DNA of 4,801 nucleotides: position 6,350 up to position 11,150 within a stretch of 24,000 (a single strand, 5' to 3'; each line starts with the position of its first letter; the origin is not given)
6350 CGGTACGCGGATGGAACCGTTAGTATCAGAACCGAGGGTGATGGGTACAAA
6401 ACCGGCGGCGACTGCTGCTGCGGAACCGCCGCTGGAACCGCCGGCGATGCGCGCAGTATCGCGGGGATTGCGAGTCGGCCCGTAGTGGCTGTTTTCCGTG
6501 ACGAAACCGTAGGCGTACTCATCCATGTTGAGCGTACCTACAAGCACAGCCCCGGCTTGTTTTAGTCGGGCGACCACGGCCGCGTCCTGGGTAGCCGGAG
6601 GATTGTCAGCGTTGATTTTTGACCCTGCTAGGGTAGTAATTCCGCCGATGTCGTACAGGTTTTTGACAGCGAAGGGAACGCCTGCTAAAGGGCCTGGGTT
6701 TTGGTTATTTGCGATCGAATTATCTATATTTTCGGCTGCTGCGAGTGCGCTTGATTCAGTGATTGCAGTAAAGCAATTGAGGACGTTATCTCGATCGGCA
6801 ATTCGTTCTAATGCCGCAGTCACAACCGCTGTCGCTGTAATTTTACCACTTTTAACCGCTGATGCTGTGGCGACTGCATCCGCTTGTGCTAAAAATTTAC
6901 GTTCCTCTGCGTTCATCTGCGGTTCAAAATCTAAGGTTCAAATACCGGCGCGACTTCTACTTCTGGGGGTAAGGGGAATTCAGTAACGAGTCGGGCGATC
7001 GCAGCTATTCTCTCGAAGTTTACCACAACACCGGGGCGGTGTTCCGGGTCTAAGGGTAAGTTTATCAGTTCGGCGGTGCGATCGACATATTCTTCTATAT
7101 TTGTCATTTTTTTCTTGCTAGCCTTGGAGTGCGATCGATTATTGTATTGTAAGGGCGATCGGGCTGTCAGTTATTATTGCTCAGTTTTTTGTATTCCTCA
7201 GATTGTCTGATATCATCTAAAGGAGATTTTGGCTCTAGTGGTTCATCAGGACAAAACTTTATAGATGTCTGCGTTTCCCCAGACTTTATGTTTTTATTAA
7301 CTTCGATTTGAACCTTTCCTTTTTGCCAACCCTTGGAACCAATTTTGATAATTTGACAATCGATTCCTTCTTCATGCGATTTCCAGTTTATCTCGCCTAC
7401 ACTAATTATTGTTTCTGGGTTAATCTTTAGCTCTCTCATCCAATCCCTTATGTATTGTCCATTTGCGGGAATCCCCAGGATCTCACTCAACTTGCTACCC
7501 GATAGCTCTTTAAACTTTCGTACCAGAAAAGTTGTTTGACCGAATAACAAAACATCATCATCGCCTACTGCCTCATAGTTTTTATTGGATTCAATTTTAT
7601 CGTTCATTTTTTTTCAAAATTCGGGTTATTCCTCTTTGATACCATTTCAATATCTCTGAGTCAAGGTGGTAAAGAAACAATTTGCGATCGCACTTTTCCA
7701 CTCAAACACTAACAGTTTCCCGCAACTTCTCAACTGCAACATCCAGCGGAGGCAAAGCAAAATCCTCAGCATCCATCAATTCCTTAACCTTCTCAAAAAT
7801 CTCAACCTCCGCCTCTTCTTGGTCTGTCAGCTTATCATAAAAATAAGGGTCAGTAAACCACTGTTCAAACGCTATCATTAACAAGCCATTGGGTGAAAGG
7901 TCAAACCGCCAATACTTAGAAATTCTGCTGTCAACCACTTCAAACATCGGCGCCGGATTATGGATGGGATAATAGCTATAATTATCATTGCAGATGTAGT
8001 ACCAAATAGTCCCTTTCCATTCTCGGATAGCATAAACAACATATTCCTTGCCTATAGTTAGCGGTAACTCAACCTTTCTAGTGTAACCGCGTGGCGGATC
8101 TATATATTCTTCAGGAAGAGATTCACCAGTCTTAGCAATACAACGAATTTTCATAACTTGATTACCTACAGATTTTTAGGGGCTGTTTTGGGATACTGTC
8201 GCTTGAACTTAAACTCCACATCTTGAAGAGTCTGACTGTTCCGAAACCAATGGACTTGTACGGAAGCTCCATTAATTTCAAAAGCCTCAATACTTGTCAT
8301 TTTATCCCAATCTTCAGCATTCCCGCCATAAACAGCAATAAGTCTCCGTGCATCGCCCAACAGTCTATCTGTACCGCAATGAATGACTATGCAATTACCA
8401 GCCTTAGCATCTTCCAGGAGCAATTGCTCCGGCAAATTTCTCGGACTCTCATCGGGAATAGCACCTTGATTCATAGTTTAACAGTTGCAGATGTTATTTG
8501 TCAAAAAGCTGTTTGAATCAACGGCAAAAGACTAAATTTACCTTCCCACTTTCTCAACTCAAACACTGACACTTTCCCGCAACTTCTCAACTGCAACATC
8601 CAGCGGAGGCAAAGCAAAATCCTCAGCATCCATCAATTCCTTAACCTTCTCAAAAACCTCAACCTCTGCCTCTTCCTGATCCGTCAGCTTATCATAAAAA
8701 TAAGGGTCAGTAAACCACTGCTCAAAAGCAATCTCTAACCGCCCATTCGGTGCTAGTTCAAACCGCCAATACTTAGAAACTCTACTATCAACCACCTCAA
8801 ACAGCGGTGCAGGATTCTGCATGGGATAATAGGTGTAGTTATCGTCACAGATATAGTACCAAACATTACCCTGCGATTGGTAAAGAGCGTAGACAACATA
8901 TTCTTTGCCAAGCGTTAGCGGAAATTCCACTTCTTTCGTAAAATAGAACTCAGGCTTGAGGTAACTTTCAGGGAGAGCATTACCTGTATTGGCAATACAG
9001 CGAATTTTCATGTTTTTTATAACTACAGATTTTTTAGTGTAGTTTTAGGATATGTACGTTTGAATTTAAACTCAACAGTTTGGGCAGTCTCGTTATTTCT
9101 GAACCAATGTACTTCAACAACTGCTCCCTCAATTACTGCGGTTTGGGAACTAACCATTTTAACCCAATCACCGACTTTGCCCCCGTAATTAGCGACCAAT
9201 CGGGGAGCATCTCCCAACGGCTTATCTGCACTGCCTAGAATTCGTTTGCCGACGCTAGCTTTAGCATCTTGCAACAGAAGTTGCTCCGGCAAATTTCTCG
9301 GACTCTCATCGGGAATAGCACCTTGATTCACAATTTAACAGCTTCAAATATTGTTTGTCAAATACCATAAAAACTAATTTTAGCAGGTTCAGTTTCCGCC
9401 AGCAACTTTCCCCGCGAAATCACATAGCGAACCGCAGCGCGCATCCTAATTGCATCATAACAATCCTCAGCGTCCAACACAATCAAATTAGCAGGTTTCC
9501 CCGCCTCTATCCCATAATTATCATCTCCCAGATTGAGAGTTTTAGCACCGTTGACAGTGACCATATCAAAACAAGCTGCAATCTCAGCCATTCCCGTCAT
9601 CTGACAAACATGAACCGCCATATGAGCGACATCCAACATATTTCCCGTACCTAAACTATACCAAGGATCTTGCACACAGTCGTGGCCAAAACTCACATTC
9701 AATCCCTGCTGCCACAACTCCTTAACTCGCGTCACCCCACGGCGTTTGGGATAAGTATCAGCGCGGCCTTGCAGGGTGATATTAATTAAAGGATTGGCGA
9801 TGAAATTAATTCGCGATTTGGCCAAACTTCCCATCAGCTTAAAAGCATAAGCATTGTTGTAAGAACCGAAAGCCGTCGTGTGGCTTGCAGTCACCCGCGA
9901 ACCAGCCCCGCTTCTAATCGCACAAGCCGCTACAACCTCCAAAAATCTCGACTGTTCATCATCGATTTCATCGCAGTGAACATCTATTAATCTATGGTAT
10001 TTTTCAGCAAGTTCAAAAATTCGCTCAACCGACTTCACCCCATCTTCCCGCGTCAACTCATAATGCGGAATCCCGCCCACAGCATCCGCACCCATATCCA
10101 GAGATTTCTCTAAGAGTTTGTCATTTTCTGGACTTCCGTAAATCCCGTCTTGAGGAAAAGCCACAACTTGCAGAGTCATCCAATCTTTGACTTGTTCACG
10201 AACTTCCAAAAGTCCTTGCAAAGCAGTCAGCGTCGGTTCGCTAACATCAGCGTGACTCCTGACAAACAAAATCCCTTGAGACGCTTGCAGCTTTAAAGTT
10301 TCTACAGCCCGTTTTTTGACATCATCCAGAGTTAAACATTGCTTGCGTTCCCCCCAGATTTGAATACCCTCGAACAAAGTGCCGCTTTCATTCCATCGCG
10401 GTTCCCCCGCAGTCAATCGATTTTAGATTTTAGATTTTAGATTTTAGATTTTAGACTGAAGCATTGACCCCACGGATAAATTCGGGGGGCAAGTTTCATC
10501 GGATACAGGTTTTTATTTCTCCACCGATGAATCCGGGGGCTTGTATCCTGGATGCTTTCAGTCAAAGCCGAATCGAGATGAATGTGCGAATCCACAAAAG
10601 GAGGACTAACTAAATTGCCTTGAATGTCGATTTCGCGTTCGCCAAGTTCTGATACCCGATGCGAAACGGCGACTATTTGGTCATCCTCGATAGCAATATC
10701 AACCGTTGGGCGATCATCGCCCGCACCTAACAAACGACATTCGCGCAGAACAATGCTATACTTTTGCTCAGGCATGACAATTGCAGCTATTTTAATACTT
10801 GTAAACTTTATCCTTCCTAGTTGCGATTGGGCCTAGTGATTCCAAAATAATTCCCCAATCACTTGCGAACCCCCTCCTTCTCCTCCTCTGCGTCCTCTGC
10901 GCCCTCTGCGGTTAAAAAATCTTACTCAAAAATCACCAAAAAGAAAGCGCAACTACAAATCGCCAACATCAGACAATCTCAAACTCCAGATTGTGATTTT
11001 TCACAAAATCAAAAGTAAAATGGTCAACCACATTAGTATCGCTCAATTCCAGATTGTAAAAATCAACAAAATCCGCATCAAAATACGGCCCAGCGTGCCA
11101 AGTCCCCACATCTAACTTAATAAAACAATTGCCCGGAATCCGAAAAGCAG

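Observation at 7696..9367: Tandemly duplicated two-gene cassette (102 aa + 150 aa) resembling orphan toxin/immunity modules with no delivery domain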

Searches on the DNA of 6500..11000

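Call 62: search_rna_families(source=window, start=6500, end=11000, threshold=evalue, max_evalue=0.1)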
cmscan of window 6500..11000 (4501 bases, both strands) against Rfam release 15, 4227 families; matches with E-value up to 0.1: 0.
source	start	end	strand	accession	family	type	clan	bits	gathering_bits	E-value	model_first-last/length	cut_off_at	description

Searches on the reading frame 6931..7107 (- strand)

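Call 4: search_protein_families(library=pfam, proteins=[window:6931-7107:-], max_evalue=1)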
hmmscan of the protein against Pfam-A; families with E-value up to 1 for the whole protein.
window:6931-7107:- (58 aa): 1 family
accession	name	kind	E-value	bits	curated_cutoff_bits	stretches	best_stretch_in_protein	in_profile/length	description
PF13318.11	AtzG-like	-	8.9e-25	87.3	24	1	7-56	1-50/50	1-carboxybiuret hydrolase subunit AtzG-like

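Call 5: search_protein_families(library=ncbifam, proteins=[window:6931-7107:-], max_evalue=1)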
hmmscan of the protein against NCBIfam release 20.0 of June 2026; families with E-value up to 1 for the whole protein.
window:6931-7107:- (58 aa): 1 family
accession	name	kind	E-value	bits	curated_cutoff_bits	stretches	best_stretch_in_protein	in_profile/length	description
NF033624.1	HpxX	equivalog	1.2e-08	34.8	70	1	5-57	2-54/55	oxalurate catabolism protein HpxX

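Call 6: search_protein_families(library=padloc, proteins=[window:6931-7107:-], max_evalue=1)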
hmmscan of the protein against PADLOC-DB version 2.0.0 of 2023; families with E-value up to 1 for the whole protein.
window:6931-7107:- (58 aa): 0 families

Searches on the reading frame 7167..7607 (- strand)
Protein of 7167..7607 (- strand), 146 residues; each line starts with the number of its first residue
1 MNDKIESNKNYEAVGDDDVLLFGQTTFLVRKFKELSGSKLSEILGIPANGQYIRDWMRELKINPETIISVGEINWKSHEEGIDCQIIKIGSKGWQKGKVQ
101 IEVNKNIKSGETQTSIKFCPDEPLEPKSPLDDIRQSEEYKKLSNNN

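Call 4: search_protein_families(library=pfam, proteins=[window:7167-7607:-], max_evalue=1)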
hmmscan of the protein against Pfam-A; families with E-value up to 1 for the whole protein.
window:7167-7607:- (146 aa): 2 families
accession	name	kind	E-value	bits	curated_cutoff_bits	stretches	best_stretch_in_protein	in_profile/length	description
PF08872.15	KGK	-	9.9e-19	68.4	25.6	1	14-135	8-117/119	KGK domain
PF21932.3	M2AP_beta_dom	-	0.2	11.9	27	1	84-113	20-49/170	MIC2-associated protein, central beta-domain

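Call 5: search_protein_families(library=ncbifam, proteins=[window:7167-7607:-], max_evalue=1)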
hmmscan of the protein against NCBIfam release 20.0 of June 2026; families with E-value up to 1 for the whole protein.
window:7167-7607:- (146 aa): 0 families

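Call 6: search_protein_families(library=padloc, proteins=[window:7167-7607:-], max_evalue=1)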
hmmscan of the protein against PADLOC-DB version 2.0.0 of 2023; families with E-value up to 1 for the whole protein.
window:7167-7607:- (146 aa): 0 families

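Call 88: search_protein_families(library=phrogs, proteins=[window:7167-7607:-], max_evalue=0.1)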
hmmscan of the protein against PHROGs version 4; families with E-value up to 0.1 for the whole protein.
window:7167-7607:- (146 aa): 0 families

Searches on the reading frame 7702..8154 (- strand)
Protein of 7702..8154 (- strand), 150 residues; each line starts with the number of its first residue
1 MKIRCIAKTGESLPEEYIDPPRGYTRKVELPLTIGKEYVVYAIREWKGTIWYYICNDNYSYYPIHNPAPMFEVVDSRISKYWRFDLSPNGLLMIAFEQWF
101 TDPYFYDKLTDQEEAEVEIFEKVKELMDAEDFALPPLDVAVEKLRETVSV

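Call 4: search_protein_families(library=pfam, proteins=[window:7702-8154:-], max_evalue=1)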
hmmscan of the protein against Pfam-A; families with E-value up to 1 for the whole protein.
window:7702-8154:- (150 aa): 1 family
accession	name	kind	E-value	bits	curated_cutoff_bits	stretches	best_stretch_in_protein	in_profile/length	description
PF08533.16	Glyco_hydro_42C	-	0.14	12.4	21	1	112-143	22-57/58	Beta-galactosidase C-terminal domain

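Call 5: search_protein_families(library=ncbifam, proteins=[window:7702-8154:-], max_evalue=1)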
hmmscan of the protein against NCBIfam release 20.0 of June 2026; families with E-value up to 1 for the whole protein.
window:7702-8154:- (150 aa): 0 families

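Call 6: search_protein_families(library=padloc, proteins=[window:7702-8154:-], max_evalue=1)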
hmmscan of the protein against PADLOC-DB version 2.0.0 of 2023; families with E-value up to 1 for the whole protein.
window:7702-8154:- (150 aa): 0 families

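Call 11: find_homologous_proteins(query=window:7702-8154:-, max_evalue=0.01)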
Query window:7702-8154:- (150 aa): 219 proteins with E <= 0.01 among 229 candidates; the best 120 are listed.
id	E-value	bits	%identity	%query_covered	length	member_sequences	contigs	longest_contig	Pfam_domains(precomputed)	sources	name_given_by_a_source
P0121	4.5e-86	305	87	100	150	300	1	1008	-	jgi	-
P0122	3.9e-84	298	86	100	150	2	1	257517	-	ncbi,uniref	ncbi:hypothetical protein QUA07_01330 [Microcoleus sp. T3_A4]|uniref:hypothetical protein n=1 Tax=Mi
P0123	3.1e-82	292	85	100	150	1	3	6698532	-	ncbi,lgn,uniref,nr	ncbi:hypothetical protein D0A34_17570 [Microcoleus vaginatus PCC 9802]|uniref:hypothetical protein n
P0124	9.1e-82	291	82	100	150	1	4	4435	-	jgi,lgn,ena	-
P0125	1.3e-81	290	82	100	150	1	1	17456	-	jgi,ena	-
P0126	2.0e-81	290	84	100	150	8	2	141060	-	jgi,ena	jgi:hypothetical protein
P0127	3.0e-81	289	82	100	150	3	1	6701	-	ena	-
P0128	4.0e-81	289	82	100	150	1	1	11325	-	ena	-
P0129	4.4e-81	288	82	100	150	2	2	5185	-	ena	-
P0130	6.0e-81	288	81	100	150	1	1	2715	-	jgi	-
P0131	7.1e-81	288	83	100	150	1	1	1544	-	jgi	-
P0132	1.1e-80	287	82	100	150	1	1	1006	-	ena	-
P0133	1.8e-80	287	82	100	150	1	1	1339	-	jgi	-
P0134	2.4e-80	286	82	100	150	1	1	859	-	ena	-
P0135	4.7e-80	285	81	100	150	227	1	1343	-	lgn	-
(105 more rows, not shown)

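Call 22: search_solved_structures(query=A2, max_evalue=10, show_alignments=2)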
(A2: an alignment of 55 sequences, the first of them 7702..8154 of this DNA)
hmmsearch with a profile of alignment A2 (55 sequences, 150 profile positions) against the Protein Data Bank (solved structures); distinct sequences matched with E-value up to 10: 2.
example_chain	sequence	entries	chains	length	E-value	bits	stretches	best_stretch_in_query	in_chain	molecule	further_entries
7jrq_A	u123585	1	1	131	1.4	11.7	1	102-145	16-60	MPP1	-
7jh6_A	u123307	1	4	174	3.5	10.5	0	103-144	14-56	Two-domain di-Zn(II) and porphyrin-binding protein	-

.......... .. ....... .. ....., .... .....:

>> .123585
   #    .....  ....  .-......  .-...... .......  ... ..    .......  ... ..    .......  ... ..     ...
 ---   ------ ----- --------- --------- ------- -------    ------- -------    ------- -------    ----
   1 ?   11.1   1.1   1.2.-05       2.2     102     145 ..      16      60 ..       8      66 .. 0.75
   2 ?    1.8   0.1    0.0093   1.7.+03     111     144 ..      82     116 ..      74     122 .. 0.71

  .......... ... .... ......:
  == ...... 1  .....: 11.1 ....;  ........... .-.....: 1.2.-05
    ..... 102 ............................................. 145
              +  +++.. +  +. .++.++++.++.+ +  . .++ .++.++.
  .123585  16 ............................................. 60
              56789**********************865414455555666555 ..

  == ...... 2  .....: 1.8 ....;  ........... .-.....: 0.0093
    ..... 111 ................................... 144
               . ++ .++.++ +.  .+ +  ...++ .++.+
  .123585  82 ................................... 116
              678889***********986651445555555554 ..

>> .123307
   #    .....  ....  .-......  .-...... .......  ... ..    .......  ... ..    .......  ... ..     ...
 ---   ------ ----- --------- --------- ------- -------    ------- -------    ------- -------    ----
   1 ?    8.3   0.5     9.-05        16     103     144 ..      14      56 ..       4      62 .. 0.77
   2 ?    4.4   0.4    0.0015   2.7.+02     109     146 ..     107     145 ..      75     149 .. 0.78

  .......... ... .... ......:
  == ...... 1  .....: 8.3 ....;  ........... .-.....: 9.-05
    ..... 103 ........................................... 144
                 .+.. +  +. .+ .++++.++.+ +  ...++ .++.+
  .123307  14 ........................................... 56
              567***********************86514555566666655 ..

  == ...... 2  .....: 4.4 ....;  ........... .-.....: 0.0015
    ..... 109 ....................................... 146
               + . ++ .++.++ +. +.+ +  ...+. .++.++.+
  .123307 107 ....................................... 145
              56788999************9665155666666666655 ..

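Call 29: predict_structure(alignment_id=A2)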
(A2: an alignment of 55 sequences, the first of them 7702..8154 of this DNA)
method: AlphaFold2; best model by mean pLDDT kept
length: 150 residues; sequences in the alignment: 55
mean_pLDDT: 80.3   pTM: 0.72
mean pLDDT of the five models: 80.3, 80.1, 78.6, 77.0, 72.1
residues with pLDDT >= 90: 23; 70-90: 102; 50-70: 17; < 50: 8
segments of 3 or more residues with pLDDT < 50: none
pLDDT, mean of each block of 10 residues (from residue 1): 90 83 83 91 85 83 74 89 88 87 80 82 86 54 49
secondary structure, 60 per line:
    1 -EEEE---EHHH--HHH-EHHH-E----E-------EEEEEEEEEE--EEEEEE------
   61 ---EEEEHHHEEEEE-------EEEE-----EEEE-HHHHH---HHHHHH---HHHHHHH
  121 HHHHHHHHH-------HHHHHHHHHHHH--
elements in order: E2-5 E37-46 E49-54 E64-67 E71-75 E83-86 E92-95 H97-101 H105-110 H114-129 H137-148

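Call 46: fold_search(model_id=the predicted structure, library=pdb)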
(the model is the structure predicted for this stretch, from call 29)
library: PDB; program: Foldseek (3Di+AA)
matches with E <= 10: 433; with E <= 0.001: 0
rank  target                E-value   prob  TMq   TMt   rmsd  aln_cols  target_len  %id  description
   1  5kq1_A                1.8e-01  0.08  0.15  0.17  14.0       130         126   12  Crystal structure of S. pombe Dcp1/Dcp2 in complex with H. sapiens PNRC2 (released 2016-10-05)
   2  2l8o_MODEL_1_A        2.1e-01  0.07  0.14  0.14  18.0       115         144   12  Solution structure of Chr148 from Cytophaga hutchinsonii, Northeast Structural Genomics Consortium Target Chr1 (released 2011-03-02)
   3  2qkm_G                3.6e-01  0.07  0.15  0.17  14.1       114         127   10  The crystal structure of fission yeast mRNA decapping enzyme Dcp1-Dcp2 complex (released 2008-04-15)
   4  2qkm_C                4.1e-01  0.06  0.14  0.16  13.6       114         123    9  The crystal structure of fission yeast mRNA decapping enzyme Dcp1-Dcp2 complex (released 2008-04-15)
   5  5kq1_D                4.6e-01  0.07  0.16  0.19  14.0       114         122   10  Crystal structure of S. pombe Dcp1/Dcp2 in complex with H. sapiens PNRC2 (released 2016-10-05)
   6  5j3q_A                5.2e-01  0.04  0.14  0.16  13.5       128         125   12  Crystal structure of S. pombe Dcp1:Edc1 mRNA decapping complex (released 2016-05-18)
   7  5n2v_A                5.9e-01  0.06  0.16  0.18  14.4       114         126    9  Changes in conformational equilibria regulate the activity of the Dcp2 decapping enzyme (released 2017-05-24)
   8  2qkm_A                5.9e-01  0.04  0.13  0.15  12.4       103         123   13  The crystal structure of fission yeast mRNA decapping enzyme Dcp1-Dcp2 complex (released 2008-04-15)
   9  5j3t_A                6.2e-01  0.04  0.14  0.16  14.2       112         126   14  Crystal structure of S. pombe Dcp2:Dcp1:Edc1 mRNA decapping complex (released 2016-05-18)
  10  6dv5_G                6.6e-01  0.05  0.12  0.10  16.3        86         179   10  Oligomeric complex of a Hsp27 24-mer at 3.6 A resolution (released 2019-06-26)
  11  8p2f_K                7.5e-01  0.09  0.13  0.11   9.7        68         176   12  Staphylococcus aureus 70S ribosome with elongation factor G locked with fusidic acid cyclopentane in post-translocatio (released 2024-05-01)
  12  2qkl_A                7.5e-01  0.05  0.15  0.17  13.5       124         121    7  The crystal structure of fission yeast mRNA decapping enzyme Dcp1-Dcp2 complex (released 2008-03-25)
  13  5j3y_A                8.4e-01  0.04  0.16  0.18  14.0       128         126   13  Crystal structure of S. pombe Dcp2:Dcp1 mRNA decapping complex (released 2016-05-18)
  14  3q9q_B                8.9e-01  0.09  0.13  0.24  11.4        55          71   13  HspB1 fragment second crystal form (released 2011-07-06)
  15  6dv5_P                1.0e+00  0.08  0.13  0.12  12.4        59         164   14  Oligomeric complex of a Hsp27 24-mer at 3.6 A resolution (released 2019-06-26)
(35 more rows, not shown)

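Call 88: search_protein_families(library=phrogs, proteins=[window:7702-8154:-], max_evalue=0.1)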
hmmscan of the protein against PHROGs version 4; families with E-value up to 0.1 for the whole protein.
window:7702-8154:- (150 aa): 0 families

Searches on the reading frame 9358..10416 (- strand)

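Call 87: search_protein_families(library=pfam, proteins=[window:9358-10416:-], max_evalue=0.00001)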
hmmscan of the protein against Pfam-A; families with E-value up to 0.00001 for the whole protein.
window:9358-10416:- (352 aa): 2 families
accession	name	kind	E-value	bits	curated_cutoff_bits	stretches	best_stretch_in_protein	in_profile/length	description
PF07969.17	Amidohydro_3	-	1.6e-44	153.6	29.7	1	4-338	34-470/472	Amidohydrolase family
PF01979.26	Amidohydro_1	-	4.8e-14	52.8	25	1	129-338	136-344/345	Amidohydrolase family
